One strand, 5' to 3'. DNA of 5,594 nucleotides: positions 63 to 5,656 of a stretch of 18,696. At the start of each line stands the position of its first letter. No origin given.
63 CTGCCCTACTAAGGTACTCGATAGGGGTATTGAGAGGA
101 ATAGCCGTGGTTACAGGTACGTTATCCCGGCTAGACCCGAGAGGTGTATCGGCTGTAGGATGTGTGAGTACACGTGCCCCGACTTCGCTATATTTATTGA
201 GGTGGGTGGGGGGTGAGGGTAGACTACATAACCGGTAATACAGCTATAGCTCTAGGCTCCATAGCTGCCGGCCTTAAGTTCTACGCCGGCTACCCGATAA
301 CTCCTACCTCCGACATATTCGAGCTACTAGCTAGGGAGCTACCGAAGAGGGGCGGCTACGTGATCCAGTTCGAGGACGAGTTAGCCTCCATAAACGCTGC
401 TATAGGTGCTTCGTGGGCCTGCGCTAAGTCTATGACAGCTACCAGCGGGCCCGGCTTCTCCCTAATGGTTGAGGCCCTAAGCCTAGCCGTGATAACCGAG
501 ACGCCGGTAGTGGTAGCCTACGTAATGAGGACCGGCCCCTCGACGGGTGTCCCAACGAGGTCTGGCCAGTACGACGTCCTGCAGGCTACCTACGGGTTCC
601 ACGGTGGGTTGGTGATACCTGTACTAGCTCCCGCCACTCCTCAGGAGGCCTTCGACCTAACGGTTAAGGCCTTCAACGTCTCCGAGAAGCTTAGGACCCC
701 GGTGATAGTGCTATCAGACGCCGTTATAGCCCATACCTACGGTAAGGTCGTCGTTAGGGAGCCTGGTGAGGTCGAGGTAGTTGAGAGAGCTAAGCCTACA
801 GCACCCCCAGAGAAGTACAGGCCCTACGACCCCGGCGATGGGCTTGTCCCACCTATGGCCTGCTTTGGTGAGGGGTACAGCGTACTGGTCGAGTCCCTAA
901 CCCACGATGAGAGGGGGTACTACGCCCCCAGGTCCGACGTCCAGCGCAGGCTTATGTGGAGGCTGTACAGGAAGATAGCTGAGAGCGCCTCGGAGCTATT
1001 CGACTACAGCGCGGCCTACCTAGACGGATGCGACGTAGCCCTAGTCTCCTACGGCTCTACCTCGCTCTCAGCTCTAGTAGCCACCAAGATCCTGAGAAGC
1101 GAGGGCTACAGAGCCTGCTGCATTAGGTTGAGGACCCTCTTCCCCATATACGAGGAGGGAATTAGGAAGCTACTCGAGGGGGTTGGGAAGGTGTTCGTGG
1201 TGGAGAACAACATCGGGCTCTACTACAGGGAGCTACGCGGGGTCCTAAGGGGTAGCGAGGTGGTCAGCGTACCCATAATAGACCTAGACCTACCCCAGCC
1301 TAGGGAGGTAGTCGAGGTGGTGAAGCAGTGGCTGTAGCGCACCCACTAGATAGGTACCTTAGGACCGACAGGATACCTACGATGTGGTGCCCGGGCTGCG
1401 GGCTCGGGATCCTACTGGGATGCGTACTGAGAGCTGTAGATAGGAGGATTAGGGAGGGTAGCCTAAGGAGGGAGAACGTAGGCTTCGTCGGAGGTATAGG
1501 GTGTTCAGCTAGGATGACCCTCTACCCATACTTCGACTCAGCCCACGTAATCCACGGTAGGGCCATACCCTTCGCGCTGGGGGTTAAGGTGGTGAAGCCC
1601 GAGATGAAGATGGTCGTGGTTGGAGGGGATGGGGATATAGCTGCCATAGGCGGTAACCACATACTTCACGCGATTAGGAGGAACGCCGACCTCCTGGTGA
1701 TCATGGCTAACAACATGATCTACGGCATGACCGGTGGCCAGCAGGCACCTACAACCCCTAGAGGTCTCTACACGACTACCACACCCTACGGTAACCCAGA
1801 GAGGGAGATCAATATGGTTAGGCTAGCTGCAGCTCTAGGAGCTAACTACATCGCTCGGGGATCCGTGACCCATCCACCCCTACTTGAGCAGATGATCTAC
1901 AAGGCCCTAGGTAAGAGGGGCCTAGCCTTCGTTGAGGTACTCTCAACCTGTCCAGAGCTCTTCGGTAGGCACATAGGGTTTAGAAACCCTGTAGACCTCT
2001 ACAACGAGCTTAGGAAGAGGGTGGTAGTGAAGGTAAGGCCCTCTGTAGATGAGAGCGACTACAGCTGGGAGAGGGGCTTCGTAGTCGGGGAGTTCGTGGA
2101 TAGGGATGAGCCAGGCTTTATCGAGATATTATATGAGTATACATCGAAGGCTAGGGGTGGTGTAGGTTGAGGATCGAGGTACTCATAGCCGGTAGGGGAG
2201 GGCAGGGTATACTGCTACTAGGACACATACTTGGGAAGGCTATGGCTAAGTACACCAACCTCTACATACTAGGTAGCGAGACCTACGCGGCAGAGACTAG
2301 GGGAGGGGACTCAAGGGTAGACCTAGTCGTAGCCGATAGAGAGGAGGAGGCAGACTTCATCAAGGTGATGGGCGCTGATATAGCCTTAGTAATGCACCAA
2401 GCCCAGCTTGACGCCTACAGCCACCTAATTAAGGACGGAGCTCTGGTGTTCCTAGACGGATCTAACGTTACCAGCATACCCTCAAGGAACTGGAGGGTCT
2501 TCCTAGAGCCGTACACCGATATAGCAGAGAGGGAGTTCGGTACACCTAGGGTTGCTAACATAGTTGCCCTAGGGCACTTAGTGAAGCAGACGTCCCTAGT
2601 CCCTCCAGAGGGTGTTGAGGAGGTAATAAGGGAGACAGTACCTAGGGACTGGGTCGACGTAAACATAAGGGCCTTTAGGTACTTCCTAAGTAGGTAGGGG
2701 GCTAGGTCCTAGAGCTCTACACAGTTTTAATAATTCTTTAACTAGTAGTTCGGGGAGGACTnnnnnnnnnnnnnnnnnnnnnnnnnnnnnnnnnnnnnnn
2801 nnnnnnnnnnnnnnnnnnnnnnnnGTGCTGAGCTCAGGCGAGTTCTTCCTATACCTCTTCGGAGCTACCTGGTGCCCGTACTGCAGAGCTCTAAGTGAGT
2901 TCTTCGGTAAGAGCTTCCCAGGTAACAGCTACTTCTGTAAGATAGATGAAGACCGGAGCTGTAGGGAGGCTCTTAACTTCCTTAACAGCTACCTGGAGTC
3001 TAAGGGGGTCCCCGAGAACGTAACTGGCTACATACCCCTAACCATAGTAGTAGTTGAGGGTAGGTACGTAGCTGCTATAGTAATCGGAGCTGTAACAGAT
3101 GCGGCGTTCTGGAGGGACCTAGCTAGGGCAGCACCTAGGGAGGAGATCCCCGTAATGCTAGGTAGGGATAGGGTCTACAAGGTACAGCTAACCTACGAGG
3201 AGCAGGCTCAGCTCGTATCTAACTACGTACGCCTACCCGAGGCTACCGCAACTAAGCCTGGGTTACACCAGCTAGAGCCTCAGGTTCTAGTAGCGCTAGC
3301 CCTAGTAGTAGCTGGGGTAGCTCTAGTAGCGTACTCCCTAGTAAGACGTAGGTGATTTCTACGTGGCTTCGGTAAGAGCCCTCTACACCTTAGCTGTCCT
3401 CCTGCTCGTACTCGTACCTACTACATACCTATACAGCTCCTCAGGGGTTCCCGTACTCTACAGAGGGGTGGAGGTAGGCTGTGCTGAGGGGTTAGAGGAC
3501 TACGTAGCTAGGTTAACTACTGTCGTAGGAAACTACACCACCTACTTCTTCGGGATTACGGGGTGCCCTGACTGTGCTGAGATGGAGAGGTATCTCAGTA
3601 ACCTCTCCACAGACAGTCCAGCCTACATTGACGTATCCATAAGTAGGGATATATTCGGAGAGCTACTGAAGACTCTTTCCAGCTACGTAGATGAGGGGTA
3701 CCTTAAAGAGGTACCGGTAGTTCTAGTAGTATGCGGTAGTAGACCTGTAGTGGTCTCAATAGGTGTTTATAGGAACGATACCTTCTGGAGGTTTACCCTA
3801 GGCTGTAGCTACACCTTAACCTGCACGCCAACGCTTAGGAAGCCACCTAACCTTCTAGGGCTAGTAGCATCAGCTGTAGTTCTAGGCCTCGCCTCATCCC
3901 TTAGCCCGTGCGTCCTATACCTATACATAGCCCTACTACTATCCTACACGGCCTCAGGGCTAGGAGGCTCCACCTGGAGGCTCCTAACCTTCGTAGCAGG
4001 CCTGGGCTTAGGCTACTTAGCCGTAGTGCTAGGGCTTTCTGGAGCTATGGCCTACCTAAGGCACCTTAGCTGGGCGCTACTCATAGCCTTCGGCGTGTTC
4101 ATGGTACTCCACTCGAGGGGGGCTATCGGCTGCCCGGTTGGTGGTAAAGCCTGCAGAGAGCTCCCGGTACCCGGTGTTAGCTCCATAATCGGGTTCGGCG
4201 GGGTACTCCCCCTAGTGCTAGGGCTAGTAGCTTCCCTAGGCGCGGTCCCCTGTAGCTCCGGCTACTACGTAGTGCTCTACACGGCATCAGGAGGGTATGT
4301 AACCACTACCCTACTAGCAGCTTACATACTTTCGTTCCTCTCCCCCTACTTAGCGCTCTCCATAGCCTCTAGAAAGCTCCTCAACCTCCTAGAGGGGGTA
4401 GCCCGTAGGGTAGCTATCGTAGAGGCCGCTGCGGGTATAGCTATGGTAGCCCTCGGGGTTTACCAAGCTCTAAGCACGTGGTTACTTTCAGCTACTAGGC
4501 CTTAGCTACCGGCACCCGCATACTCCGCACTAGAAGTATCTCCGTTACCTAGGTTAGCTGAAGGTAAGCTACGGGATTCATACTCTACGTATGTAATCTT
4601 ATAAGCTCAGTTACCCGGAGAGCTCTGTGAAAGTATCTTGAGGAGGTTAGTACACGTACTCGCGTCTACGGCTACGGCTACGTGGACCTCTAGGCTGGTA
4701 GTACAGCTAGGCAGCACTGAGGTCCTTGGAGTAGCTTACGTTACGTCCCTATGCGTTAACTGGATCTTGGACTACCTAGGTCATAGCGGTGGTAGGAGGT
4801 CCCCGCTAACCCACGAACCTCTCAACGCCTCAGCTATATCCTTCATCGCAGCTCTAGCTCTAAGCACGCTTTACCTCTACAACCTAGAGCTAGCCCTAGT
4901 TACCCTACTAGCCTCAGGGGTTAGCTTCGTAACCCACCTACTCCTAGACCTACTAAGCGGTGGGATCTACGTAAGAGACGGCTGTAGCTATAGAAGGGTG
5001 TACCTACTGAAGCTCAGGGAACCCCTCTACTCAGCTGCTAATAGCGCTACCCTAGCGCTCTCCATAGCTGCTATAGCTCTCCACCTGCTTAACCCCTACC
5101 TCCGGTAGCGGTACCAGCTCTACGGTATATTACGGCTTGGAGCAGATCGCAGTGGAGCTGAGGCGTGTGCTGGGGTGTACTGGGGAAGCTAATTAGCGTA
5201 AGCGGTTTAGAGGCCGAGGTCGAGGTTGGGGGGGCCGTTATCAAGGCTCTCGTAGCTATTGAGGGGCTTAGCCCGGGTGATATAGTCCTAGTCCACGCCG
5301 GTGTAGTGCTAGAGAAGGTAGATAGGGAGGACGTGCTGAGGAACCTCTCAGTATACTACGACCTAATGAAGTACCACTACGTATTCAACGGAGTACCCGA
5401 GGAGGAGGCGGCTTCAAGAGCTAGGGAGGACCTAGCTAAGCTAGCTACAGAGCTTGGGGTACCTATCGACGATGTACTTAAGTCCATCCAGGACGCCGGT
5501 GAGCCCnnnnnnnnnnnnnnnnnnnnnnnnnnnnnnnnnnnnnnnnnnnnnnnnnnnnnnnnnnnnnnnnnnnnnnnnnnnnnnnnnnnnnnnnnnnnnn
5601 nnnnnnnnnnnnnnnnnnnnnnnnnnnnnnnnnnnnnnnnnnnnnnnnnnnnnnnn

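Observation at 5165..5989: HypC-like chaperone fused in-frame to a 4HBT/YbgC hotdog thioesterase, with an SD+ATG hidden in the Gly linker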

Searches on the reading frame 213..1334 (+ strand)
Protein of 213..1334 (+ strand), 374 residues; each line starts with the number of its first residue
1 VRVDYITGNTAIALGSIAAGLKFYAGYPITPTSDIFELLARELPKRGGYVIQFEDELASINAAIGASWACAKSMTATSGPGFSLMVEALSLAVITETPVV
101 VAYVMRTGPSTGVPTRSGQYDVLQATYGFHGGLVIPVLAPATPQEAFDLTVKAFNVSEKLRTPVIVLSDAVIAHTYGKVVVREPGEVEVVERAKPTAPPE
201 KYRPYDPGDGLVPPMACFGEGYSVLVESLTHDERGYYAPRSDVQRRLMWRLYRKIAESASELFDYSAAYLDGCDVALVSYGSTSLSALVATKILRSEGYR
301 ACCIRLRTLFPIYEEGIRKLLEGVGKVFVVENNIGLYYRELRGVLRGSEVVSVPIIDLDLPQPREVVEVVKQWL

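Call 6: search_protein_families(library=pfam, proteins=[window:213-1334:+], max_evalue=0.01)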
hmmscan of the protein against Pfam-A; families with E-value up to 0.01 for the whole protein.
window:213-1334:+ (374 aa): 3 families
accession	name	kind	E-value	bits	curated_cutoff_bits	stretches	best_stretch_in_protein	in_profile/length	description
PF01855.24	POR_N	-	1.8e-59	201.7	27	1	15-237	2-217/231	Pyruvate flavodoxin/ferredoxin oxidoreductase, thiamine diP-bdg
PF17147.9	PFOR_II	-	6.3e-10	39.8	27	1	274-352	2-87/102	Pyruvate:ferredoxin oxidoreductase core domain II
PF02780.25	Transketolase_C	-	2e-09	37.8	25.9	1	271-333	8-70/124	Transketolase, C-terminal domain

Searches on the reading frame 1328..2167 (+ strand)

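Call 6: search_protein_families(library=pfam, proteins=[window:1328-2167:+], max_evalue=0.01)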
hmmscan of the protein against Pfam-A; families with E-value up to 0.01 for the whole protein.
window:1328-2167:+ (280 aa): 1 family
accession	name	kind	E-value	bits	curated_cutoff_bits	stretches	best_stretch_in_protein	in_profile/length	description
PF02775.26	TPP_enzyme_C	-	1.6e-31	109.6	21.9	1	68-204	21-151/151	Thiamine pyrophosphate enzyme, C-terminal TPP binding domain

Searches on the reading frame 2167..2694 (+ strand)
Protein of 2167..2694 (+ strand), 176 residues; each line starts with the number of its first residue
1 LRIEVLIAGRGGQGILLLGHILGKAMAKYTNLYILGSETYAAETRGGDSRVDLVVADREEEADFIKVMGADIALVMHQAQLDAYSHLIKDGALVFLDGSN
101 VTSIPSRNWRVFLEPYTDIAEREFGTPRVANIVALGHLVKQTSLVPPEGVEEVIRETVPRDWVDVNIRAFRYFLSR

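Call 6: search_protein_families(library=pfam, proteins=[window:2167-2694:+], max_evalue=0.01)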
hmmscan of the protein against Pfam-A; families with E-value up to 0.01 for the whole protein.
window:2167-2694:+ (176 aa): 1 family
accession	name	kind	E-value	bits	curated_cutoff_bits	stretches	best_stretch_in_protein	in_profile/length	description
PF01558.24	POR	-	2.1e-28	100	27.4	1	11-171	1-169/173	Pyruvate ferredoxin/flavodoxin oxidoreductase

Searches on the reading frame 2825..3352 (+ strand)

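Call 6: search_protein_families(library=pfam, proteins=[window:2825-3352:+], max_evalue=0.01)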
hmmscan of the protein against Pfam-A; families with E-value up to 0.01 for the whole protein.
window:2825-3352:+ (176 aa): 2 families
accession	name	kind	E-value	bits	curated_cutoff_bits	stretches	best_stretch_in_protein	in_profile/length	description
PF24282.1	DUF7470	-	0.0033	17.7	27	1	152-174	28-50/58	Family of unknown function (DUF7470)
PF13098.12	Thioredoxin_2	-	0.0071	17.1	27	0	4-25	4-25/104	Thioredoxin-like domain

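Call 61: search_protein_families(library=pfam, proteins=[window:2825-3352:+], max_evalue=0.01)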
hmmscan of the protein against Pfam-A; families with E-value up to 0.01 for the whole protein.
window:2825-3352:+ (176 aa): 2 families
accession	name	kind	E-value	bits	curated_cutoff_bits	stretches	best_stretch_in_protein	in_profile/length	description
PF24282.1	DUF7470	-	0.0033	17.7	27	1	152-174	28-50/58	Family of unknown function (DUF7470)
PF13098.12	Thioredoxin_2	-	0.0071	17.1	27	0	4-25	4-25/104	Thioredoxin-like domain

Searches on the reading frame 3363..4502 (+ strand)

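Call 6: search_protein_families(library=pfam, proteins=[window:3363-4502:+], max_evalue=0.01)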
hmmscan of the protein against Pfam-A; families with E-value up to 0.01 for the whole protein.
window:3363-4502:+ (380 aa): 1 family
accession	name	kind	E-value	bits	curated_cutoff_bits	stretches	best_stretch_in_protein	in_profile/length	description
PF00462.30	Glutaredoxin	-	0.0081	16.8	22.9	0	63-104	4-44/60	Glutaredoxin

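Call 61: search_protein_families(library=pfam, proteins=[window:3363-4502:+], max_evalue=0.01)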
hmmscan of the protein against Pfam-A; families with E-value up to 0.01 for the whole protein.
window:3363-4502:+ (380 aa): 1 family
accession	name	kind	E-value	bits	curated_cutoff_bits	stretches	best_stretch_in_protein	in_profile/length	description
PF00462.30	Glutaredoxin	-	0.0081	16.8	22.9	0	63-104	4-44/60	Glutaredoxin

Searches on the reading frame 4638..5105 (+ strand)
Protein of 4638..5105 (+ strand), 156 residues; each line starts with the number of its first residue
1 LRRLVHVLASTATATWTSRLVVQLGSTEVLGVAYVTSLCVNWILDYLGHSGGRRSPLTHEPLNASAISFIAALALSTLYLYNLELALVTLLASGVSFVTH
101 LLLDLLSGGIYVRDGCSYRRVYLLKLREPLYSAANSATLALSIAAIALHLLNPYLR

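Call 6: search_protein_families(library=pfam, proteins=[window:4638-5105:+], max_evalue=0.01)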
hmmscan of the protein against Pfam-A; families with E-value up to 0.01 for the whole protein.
window:4638-5105:+ (156 aa): 1 family
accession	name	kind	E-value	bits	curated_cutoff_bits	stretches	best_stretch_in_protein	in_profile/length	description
PF06939.16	DUF1286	-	0.00036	21.2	25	1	6-103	6-112/112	Protein of unknown function (DUF1286)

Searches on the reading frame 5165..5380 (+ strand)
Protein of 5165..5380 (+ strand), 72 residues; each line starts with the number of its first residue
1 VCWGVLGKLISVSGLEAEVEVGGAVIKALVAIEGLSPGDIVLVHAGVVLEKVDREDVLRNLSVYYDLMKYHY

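Call 4: search_protein_families(library=pfam, proteins=[window:5165-5380:+], max_evalue=1)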
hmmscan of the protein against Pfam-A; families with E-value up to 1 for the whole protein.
window:5165-5380:+ (72 aa): 2 families
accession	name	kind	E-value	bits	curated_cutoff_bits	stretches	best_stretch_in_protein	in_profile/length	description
PF01455.23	HupF_HypC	-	2.9e-13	50.2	28.5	1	1-63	1-64/65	HupF/HypC family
PF18356.7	DUF5608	-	0.2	12.1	25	1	5-26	21-42/56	Domain of unknown function (DUF5608)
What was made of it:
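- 5165..5323 (+): HypC OB-fold, residues 1-53, including Cys2 (5168-5170) and His44 (5294-5296). PF01455 scores above its cutoff (call 4).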

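Call 5: search_protein_families(library=ncbifam, proteins=[window:5165-5380:+], max_evalue=1)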
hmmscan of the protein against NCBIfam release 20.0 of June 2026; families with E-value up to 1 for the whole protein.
window:5165-5380:+ (72 aa): 2 families
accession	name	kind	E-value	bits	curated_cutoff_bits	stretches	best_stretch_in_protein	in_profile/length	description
TIGR00074.1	hypC_hupF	subfamily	4.3e-08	32.9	48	1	1-69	1-70/80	HypC/HybG/HupF family hydrogenase formation chaperone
NF007712.0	PRK10409.1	equivalog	0.011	16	136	1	1-62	1-69/90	HypC/HybG/HupF family hydrogenase formation chaperone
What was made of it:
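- Closest known: HypC/HybG/HupF family of [NiFe]-hydrogenase maturation chaperones. Different: It scores below the NCBIfam hypC cutoff (call 5).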

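Call 67: find_homologous_proteins(query=window:5165-5380:+, max_evalue=0.001)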
Query window:5165-5380:+: 1 candidates shared short words with the query, none scored E <= 0.001.
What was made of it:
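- Tried and rejected: A homologue search with the HypC domain alone returned nothing and used up the last search (call 67).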

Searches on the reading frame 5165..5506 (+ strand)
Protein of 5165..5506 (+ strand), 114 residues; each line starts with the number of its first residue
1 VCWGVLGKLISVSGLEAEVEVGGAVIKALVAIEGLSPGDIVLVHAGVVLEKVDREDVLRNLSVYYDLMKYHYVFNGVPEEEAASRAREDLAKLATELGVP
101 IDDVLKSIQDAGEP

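Call 81: predict_structure(alignment_id=A5)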
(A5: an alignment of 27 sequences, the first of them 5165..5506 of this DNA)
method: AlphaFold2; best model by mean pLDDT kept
length: 114 residues; sequences in the alignment: 27
mean_pLDDT: 87.0   pTM: 0.66
mean pLDDT of the five models: 87.0, 86.1, 85.8, 85.6, 85.5
residues with pLDDT >= 90: 60; 70-90: 46; 50-70: 5; < 50: 3
segments of 3 or more residues with pLDDT < 50: none
pLDDT, mean of each block of 10 residues (from residue 1): 81 95 91 92 92 86 88 95 91 85 78 45
secondary structure, 60 per line:
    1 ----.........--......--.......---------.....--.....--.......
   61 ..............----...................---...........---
elements in order: E5-13 E16-21 E24-30 E40-44 E47-51 H54-74 H79-97 H101-111
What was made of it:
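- On HypC/HybG/HupF: The AlphaFold model of residues 1-114 has pLDDT 87 (call 81).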

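Call 83: fold_search(model_id=the predicted structure, library=pdb)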
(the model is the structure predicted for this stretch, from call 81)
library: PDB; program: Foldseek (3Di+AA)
matches with E <= 10: 684; with E <= 0.001: 7
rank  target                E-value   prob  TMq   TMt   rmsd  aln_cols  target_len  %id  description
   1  2z1c_A                3.8e-05  1.00  0.53  0.81   1.6        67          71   33  Crystal structure of HypC from Thermococcus kodakaraensis KOD1 (released 2007-07-17)
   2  2z1c_B                4.4e-05  1.00  0.51  0.74   2.5        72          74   32  Crystal structure of HypC from Thermococcus kodakaraensis KOD1 (released 2007-07-17)
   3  3vyr_A                8.8e-05  1.00  0.43  0.67   7.6        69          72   32  Crystal structure of the HypC-HypD complex (released 2012-11-28)
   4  3vyt_A                1.0e-04  1.00  0.41  0.87   1.3        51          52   39  Crystal structure of the HypC-HypD-HypE complex (form I inward) (released 2012-11-28)
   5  3vys_A                2.5e-04  1.00  0.43  0.88   1.4        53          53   40  Crystal structure of the HypC-HypD-HypE complex (form I) (released 2012-11-28)
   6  2z1c_C                6.0e-04  1.00  0.48  0.71   2.5        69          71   28  Crystal structure of HypC from Thermococcus kodakaraensis KOD1 (released 2007-07-17)
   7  3vyu_A                7.3e-04  1.00  0.43  0.86   1.0        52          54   38  Crystal structure of the HypC-HypD-HypE complex (form II) (released 2012-11-28)
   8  2ot2_MODEL_1_A        4.7e-03  1.00  0.40  0.49   3.3        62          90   29  Solution Structure of HypC (released 2007-09-04)
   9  1bdx_A                7.3e-03  0.89  0.35  0.22  13.7       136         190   16  E. COLI DNA HELICASE RUVA WITH BOUND DNA HOLLIDAY JUNCTION, ALPHA CARBONS AND PHOSPHATE ATOMS ONLY (released 1999-11-24)
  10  5kzf_H                1.1e-02  0.98  0.42  0.11  16.6       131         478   14  Crystal structure of near full-length hexameric Mycobacterium tuberculosis proteasomal ATPase Mpa in apo form (released 2017-05-17)
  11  5kwa_A                1.1e-02  0.97  0.42  0.11  14.7       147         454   16  complete structure of the Mycobacterium tuberculosis proteasomal ATPase Mpa (released 2017-06-07)
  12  5kzf_D                1.2e-02  1.00  0.39  0.10   1.3        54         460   20  Crystal structure of near full-length hexameric Mycobacterium tuberculosis proteasomal ATPase Mpa in apo form (released 2017-05-17)
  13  1d8l_A                1.2e-02  0.84  0.34  0.29  13.7       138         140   15  E. COLI HOLLIDAY JUNCTION BINDING PROTEIN RUVA NH2 REGION LACKING DOMAIN III (released 2000-05-03)
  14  7ljf_D                1.3e-02  1.00  0.40  0.38   2.1        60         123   22  Cryo-EM structure of the Mpa hexamer in the presence of ATP and the Pup-FabD substrate (released 2021-05-05)
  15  1cuk                  1.3e-02  0.84  0.35  0.22  13.9       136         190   16  ESCHERICHIA COLI RUVA PROTEIN AT PH 4.9 AND ROOM TEMPERATURE (released 1997-10-22)
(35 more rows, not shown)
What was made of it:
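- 5165..5323 (+): Foldseek matches T. kodakarensis HypC 2z1c (target TM-score 0.81, rmsd 1.6 A) and HypC in the HypCD and HypCDE complexes (call 83).
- On HypC/HybG/HupF: Its top PDB matches are all HypC: 2z1c at target TM-score 0.81 and rmsd 1.6 A, and 3vys/3vyt/3vyu at 0.86-0.88 (call 83).
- The N-terminal half matches solved HypC structures, including HypC inside the HypCD and HypCDE complexes (call 83).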
